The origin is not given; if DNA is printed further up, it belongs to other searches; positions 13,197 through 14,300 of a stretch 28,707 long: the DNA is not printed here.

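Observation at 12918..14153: Family-1 encapsulin nanocompartment operon with EncFtn cargo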

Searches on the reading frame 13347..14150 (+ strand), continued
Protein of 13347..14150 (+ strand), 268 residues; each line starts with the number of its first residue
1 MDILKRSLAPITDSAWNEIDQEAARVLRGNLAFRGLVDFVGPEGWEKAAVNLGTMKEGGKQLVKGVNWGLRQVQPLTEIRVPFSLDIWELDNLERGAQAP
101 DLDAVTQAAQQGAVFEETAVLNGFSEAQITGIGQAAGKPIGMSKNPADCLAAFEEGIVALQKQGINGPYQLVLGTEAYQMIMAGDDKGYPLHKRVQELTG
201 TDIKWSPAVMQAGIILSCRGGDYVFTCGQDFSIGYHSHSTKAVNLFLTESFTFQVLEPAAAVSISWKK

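Call 48: find_encoding_contigs(protein=P0001, flank=3000, max_places=3)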
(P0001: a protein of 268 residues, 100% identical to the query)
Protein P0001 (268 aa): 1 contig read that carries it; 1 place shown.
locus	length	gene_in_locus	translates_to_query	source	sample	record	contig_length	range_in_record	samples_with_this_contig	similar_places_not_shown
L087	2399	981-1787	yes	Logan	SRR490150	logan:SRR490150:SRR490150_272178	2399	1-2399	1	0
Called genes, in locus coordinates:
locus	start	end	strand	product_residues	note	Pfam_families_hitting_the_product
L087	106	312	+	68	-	PF03966:Trm112p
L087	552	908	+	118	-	PF22277:EncFtn-like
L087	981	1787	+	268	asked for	PF04454:Linocin_M18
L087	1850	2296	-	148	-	PF02580:Tyr_Deacylase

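Call 52: search_protein_families(library=phrogs, proteins=[window:13347-14150:+], max_evalue=0.01)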
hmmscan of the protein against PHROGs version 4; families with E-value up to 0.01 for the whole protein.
window:13347-14150:+ (268 aa): 0 families

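Call 55: predict_structure(alignment_id=A1)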
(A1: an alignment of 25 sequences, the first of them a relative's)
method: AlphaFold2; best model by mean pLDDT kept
length: 268 residues; sequences in the alignment: 25
mean_pLDDT: 84.9   pTM: 0.81
mean pLDDT of the five models: 84.9, 79.8, 74.4, 74.0, 73.6
residues with pLDDT >= 90: 120; 70-90: 124; 50-70: 11; < 50: 13
segments of 3 or more residues with pLDDT < 50: 38-50
pLDDT, mean of each block of 10 residues (from residue 1): 83 93 89 62 40 74 86 84 94 83 95 92 90 90 90 93 85 92 84 89 87 82 76 92 93 85 90
secondary structure, 60 per line:
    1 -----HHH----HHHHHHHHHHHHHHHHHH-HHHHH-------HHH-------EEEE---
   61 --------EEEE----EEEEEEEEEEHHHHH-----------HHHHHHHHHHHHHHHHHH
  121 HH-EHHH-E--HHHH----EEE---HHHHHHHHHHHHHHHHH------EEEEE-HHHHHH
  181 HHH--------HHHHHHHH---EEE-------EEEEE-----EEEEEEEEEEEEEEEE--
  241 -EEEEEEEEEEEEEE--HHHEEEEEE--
elements in order: H13-30 H32-36 E54-57 E69-72 E77-86 H87-91 H103-122 H132-135 E140-142 H146-162 E169-173 H175-183 H192-199 E203-205 E213-217 E223-238 E242-255 E261-266
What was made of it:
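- On Family 1 encapsulin shell protein: AF2 model with pLDDT 84.9 and pTM 0.81 (call 55).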

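Call 57: fold_search(model_id=the predicted structure, library=pdb)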
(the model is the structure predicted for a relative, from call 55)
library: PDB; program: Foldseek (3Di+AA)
matches with E <= 10: 684; with E <= 0.001: 218
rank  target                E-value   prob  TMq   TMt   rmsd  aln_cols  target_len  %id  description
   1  7odw                  1.9e-28  1.00  0.86  0.87   3.2       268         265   45  Model of Haliangium ochraceum encapsulin from icosahedral single particle reconstruction (released 2022-03-09)
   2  7oe2_A                2.0e-28  1.00  0.87  0.87   3.3       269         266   45  Model of closed pentamer of the Haliangium ochraceum encapsulin from symmetry expansion of icosahedral single particle (released 2022-02-09)
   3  9bkx_C                7.0e-27  1.00  0.87  0.87   3.3       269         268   36  Mycobacterium tuberculosis encapsulin in complex with DyP (released 2024-12-11)
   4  9e5e_A                7.9e-27  1.00  0.85  0.86   3.7       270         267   37  Escherichia coli DyP peroxidase-loaded encapsulin shell (released 2025-03-19)
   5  9bkx_D                1.2e-26  1.00  0.87  0.88   3.3       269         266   36  Mycobacterium tuberculosis encapsulin in complex with DyP (released 2024-12-11)
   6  7phm_0                1.5e-26  1.00  0.85  0.86   3.4       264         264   36  Cryo-EM structure of Mycobacterium tuberculosis encapsulin (released 2022-07-20)
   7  9bkx_A                1.6e-26  1.00  0.88  0.88   3.3       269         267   36  Mycobacterium tuberculosis encapsulin in complex with DyP (released 2024-12-11)
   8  6i9g_A                1.9e-26  1.00  0.87  0.88   3.3       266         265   36  Crystal structure of encapsulin from Mycolicibacterium hassiacum (released 2019-12-04)
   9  9bkx_E                2.9e-26  1.00  0.86  0.85   3.3       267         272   36  Mycobacterium tuberculosis encapsulin in complex with DyP (released 2024-12-11)
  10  7kq5                  3.2e-26  1.00  0.82  0.83   3.9       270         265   39  Cryo-EM structure of a thermostable encapsulin from T. maritima (released 2021-04-28)
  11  9fna_A                4.1e-26  1.00  0.86  0.87   3.3       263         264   34  CryoEM structure of Encapsulin::tdNfsB with an open pore state (released 2025-03-19)
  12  9i8d                  8.6e-26  1.00  0.86  0.87   3.3       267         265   37  Structure of Encapsulin from Arthrobacter sp. (released 2025-05-21)
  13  3dkt_A                1.5e-25  1.00  0.82  0.84   3.7       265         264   39  Crystal structure of Thermotoga maritima encapsulin (released 2008-09-02)
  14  7bcv                  2.0e-25  1.00  0.85  0.86   3.4       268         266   34  Brevibacterium linens encapsulin structure (released 2022-10-05)
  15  7boj                  2.2e-25  1.00  0.87  0.88   3.3       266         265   34  Cryo-EM structure of the encapsulin shell from Mycobacterium smegmatis (released 2021-03-24)
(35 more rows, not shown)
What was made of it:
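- On Family 1 encapsulin shell protein: Foldseek gives TM 0.75-0.88 to 27 solved T=1 family 1 shells (call 57).
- The predicted fold reaches TM 0.86-0.87 on the H. ochraceum shell (calls 55, 57). The fold search returns HK97-fold proteins (call 57).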
